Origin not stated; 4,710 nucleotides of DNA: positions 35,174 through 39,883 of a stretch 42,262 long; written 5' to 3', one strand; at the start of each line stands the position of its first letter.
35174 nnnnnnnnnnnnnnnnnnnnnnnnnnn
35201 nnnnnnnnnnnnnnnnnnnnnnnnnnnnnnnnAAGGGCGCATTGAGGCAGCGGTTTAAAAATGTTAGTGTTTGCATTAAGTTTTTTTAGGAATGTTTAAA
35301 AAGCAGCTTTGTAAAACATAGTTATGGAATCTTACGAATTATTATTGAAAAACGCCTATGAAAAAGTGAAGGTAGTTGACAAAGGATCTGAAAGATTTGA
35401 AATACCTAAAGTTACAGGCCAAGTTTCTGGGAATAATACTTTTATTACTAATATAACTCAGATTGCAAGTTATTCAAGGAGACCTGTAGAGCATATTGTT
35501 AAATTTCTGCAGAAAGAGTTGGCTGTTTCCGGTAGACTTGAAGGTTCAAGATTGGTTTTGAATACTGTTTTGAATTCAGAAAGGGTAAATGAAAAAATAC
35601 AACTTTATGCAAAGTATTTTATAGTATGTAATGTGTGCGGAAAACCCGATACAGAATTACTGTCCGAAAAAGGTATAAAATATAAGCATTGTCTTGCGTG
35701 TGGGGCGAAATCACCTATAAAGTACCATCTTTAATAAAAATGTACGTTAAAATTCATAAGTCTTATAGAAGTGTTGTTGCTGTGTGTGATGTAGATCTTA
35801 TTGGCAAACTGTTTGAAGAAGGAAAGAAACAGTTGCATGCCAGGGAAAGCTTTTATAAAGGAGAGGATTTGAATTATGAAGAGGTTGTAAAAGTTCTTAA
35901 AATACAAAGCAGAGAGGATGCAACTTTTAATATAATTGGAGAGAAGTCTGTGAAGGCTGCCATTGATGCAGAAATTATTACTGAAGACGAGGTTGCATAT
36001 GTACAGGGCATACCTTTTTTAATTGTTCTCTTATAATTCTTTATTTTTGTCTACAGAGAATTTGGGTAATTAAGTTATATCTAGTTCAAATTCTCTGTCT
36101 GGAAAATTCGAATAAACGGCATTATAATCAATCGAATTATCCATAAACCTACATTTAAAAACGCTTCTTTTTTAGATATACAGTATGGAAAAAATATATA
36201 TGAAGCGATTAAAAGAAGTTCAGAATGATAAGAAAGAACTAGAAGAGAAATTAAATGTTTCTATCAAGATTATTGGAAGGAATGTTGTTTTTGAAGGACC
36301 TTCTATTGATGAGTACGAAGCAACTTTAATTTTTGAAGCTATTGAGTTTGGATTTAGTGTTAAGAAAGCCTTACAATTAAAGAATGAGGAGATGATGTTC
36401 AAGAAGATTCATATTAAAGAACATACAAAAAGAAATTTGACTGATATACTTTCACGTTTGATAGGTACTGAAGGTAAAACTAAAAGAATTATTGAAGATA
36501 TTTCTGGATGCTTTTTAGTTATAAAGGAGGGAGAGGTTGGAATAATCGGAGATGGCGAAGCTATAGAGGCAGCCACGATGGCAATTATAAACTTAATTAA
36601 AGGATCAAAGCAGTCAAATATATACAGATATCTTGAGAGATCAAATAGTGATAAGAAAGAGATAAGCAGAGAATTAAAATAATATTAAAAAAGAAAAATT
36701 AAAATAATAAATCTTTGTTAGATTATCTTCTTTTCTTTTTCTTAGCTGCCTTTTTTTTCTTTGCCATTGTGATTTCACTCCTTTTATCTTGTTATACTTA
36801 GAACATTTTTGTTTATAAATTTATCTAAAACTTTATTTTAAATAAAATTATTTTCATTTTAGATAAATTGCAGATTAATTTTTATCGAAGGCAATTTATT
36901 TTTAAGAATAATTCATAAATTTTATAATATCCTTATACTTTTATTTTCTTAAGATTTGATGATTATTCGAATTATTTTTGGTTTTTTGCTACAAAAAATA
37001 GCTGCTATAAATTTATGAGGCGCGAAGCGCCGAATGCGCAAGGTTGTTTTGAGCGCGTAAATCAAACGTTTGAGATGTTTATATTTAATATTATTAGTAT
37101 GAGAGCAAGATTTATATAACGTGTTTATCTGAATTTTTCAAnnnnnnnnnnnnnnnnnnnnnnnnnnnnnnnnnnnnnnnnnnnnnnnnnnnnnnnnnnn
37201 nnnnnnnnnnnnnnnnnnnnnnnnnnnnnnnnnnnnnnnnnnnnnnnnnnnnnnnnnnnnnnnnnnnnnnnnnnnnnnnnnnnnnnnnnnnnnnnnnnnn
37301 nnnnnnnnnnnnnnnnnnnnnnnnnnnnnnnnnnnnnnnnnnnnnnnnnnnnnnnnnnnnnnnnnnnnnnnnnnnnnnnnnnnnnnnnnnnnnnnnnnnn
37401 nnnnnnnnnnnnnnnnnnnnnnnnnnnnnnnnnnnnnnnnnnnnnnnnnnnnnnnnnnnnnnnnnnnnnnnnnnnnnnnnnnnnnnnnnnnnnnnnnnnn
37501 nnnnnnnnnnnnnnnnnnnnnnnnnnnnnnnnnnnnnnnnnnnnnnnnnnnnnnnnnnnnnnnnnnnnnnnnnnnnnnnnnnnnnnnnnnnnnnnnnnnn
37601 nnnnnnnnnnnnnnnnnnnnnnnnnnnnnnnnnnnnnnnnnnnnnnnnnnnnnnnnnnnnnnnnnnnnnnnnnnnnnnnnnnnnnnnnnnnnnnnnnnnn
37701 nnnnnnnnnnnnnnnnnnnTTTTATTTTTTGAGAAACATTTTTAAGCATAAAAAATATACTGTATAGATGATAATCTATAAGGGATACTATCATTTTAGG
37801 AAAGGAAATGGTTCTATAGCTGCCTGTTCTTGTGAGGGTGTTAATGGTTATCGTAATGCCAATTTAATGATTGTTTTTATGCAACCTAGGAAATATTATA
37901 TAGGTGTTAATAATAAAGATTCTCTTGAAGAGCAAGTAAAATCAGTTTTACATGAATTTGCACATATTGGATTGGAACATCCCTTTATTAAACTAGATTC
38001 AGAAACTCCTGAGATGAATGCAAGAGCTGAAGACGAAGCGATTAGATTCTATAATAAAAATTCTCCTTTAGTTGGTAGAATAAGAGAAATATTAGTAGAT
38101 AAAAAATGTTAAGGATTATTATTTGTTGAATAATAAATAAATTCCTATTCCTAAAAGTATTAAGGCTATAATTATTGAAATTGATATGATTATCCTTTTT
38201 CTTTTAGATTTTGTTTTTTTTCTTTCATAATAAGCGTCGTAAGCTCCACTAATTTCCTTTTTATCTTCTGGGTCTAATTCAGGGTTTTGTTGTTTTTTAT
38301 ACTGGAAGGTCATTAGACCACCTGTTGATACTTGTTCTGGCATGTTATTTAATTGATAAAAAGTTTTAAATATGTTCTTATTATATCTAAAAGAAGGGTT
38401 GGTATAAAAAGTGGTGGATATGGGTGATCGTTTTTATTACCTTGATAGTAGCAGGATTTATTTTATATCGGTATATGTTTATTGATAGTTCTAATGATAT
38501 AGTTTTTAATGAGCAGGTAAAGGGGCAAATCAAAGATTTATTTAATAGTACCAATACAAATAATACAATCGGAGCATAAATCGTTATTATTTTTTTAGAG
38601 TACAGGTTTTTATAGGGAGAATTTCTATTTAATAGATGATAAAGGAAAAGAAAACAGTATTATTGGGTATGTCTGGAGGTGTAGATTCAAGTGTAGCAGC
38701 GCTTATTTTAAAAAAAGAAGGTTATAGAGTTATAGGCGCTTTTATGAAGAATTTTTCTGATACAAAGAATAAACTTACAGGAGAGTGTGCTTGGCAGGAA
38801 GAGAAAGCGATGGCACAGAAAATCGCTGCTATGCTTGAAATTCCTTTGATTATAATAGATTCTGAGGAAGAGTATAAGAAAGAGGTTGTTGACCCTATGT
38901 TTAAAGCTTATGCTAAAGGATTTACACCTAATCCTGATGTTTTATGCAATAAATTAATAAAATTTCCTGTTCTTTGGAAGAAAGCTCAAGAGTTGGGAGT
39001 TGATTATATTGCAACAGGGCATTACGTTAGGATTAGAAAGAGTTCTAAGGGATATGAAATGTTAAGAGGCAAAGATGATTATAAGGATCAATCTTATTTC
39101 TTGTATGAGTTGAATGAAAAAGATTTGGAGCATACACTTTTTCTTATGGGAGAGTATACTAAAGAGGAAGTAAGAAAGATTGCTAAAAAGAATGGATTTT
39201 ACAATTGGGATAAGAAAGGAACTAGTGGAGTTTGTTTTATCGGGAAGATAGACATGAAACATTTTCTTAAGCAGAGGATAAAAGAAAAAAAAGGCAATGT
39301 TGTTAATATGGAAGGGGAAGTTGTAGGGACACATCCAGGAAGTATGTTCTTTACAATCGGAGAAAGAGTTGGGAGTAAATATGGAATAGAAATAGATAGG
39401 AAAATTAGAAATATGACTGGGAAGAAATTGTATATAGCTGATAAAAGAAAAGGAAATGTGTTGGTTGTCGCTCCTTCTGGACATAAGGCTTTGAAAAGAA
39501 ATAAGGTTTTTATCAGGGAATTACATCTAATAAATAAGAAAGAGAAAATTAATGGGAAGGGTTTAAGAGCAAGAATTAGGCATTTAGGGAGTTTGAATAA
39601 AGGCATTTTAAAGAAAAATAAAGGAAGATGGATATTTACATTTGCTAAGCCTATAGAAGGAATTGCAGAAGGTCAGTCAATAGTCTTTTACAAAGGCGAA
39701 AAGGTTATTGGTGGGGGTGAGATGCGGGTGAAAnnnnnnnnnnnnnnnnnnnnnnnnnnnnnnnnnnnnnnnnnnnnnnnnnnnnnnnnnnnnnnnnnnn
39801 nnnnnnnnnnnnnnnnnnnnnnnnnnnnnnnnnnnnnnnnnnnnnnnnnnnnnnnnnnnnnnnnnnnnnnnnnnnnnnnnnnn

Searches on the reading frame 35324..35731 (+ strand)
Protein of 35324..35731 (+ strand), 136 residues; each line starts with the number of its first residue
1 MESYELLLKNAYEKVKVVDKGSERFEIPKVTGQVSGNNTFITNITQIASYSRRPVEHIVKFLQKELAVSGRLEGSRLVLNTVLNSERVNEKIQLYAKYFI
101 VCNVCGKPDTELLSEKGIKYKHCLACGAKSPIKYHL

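Call 49: search_protein_families(library=pfam, proteins=[window:35324-35731:+], max_evalue=0.001)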
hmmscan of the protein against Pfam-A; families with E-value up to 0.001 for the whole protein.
window:35324-35731:+ (136 aa): 1 family
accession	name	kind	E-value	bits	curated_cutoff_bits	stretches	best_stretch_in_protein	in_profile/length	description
PF01873.23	eIF-5_eIF-2B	-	5.6e-28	97.7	27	1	20-129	6-117/117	Domain found in IF2B/IF5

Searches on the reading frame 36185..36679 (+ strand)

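Call 49: search_protein_families(library=pfam, proteins=[window:36185-36679:+], max_evalue=0.001)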
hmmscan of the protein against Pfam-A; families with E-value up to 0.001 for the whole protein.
window:36185-36679:+ (165 aa): 3 families
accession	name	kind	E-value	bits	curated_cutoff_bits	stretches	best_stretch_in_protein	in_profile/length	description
PF22891.2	KH_PNO1_2nd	-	1.2e-06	29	27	1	77-151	10-84/90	Eukaryotic type KH-domain (KH-domain type I) (327.11.2)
PF21800.4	KH_KRR1_2nd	-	4.3e-05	23.9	27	1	80-136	13-69/91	KRR1 small subunit processome component, second KH domain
PF00013.35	KH_1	-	4.8e-05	23.5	21.5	1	90-135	12-65/66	KH domain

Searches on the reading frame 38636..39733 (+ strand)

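Call 49: search_protein_families(library=pfam, proteins=[window:38636-39733:+], max_evalue=0.001)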
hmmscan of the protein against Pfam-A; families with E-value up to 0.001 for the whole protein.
window:38636-39733:+ (366 aa): 6 families
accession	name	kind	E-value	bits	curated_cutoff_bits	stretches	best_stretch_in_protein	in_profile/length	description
PF03054.22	tRNA_Me_trans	-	5e-70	235.7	20.6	1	7-204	2-202/202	tRNA methyl transferase HUP domain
PF20259.3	tRNA_Me_trans_M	-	1.3e-12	47.5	27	1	208-278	1-64/66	tRNA methyl transferase PRC-barrel domain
PF20258.4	tRNA_Me_trans_C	-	3.8e-11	43.6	20.6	1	290-361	3-75/77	Aminomethyltransferase beta-barrel domain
PF00764.25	Arginosuc_synth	-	0.00025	21.6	27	1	8-94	2-79/162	Arginosuccinate synthase N-terminal HUP domain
PF02568.20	ThiI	-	0.00027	21.1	20.5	1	6-78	4-74/197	Thiamine biosynthesis protein (ThiI)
PF02540.23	NAD_synthase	-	0.00053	19.6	21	0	5-43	18-59/242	NAD synthase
